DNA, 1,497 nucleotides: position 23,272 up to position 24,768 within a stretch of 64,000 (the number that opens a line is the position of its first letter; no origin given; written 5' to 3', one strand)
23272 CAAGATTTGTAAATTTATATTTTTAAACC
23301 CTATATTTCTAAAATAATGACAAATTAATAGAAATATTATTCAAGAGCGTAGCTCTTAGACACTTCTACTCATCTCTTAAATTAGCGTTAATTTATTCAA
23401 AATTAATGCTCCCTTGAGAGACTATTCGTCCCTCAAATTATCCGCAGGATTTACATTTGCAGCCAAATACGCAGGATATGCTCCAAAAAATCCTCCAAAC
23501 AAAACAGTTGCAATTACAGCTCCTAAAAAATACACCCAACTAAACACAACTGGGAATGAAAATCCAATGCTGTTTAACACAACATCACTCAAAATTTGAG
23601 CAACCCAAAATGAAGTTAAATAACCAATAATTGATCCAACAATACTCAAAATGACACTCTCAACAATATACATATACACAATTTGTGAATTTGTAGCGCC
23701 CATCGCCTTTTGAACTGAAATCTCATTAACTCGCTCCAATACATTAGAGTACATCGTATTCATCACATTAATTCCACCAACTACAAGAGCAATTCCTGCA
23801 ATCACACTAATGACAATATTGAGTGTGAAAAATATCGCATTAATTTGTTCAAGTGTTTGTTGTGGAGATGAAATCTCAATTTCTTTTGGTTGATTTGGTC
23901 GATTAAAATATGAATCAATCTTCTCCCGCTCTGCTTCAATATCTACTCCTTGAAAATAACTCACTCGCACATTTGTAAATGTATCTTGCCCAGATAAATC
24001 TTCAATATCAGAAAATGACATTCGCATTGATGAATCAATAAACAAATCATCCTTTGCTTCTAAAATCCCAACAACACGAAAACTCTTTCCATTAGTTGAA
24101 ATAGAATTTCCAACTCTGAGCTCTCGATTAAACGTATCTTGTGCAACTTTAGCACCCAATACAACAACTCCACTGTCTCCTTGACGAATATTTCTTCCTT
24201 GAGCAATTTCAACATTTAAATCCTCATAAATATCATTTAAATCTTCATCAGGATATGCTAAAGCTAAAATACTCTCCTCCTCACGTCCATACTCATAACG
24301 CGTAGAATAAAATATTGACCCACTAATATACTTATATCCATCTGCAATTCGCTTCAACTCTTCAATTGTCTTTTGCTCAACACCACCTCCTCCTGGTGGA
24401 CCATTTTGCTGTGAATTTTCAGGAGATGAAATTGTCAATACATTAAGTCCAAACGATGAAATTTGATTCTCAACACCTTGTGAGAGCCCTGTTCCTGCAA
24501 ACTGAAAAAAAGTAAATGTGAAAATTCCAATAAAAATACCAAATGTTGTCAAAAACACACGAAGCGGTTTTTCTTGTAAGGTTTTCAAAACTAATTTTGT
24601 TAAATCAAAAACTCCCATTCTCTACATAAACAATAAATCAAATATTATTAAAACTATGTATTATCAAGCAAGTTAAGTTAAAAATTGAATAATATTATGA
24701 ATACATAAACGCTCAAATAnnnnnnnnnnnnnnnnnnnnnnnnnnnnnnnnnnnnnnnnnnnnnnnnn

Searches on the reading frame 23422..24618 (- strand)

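Call 15: search_protein_families(library=pfam, proteins=[window:23422-24618:-], max_evalue=0.001)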
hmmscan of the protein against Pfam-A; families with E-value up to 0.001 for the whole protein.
window:23422-24618:- (398 aa): 2 families
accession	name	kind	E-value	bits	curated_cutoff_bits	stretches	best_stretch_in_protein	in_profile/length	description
PF12704.14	MacB_PCD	-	2.8e-22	80.5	27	1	22-236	2-206/207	MacB-like periplasmic core domain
PF02687.27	FtsX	-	6.6e-21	75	25.5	1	272-391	2-120/120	FtsX-like permease C-terminal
